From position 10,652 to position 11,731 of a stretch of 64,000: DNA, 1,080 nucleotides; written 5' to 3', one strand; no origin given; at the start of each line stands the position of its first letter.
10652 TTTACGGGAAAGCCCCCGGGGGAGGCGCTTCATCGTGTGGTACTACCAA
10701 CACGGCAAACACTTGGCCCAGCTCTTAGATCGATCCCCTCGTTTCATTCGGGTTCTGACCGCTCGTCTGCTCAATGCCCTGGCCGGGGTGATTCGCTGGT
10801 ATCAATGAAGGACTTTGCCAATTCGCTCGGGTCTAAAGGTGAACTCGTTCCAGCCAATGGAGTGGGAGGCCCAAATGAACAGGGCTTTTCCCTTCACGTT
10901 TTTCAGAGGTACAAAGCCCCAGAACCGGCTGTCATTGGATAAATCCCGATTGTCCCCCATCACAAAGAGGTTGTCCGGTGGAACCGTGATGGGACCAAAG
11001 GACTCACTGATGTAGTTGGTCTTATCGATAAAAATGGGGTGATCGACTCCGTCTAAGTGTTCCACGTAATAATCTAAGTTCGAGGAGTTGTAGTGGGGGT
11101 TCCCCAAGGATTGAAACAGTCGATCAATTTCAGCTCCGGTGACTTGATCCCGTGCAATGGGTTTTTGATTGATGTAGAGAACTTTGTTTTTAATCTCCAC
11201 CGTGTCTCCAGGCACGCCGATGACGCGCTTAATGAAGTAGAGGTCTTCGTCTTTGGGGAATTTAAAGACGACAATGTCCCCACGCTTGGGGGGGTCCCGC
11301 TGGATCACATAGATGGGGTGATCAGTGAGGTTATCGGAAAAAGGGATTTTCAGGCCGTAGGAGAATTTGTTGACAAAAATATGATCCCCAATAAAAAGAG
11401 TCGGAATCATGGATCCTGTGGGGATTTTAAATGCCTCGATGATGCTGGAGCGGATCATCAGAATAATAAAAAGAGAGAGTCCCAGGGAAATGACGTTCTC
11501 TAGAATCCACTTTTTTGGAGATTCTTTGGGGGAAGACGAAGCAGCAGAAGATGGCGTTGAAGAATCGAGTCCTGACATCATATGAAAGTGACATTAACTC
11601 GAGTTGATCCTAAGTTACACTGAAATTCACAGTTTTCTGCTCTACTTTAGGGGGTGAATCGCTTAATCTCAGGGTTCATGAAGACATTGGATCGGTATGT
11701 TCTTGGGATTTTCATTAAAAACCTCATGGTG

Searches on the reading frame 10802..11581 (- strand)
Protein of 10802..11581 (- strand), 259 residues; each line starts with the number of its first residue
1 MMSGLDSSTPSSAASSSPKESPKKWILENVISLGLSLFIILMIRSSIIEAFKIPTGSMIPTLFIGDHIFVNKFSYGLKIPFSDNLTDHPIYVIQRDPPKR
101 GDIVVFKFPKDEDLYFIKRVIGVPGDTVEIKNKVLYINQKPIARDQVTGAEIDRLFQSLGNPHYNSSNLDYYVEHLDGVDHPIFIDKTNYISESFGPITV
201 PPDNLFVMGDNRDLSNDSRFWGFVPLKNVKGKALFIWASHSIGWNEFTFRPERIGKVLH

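Call 29: search_protein_families(library=pfam, proteins=[window:10802-11581:-])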
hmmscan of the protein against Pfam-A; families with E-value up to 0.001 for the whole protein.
window:10802-11581:- (259 aa): 1 family
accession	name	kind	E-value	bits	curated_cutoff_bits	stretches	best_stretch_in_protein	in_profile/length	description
PF10502.14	Peptidase_S26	-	1.3e-49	168.8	22.9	1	28-237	3-167/168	Signal peptidase, peptidase S26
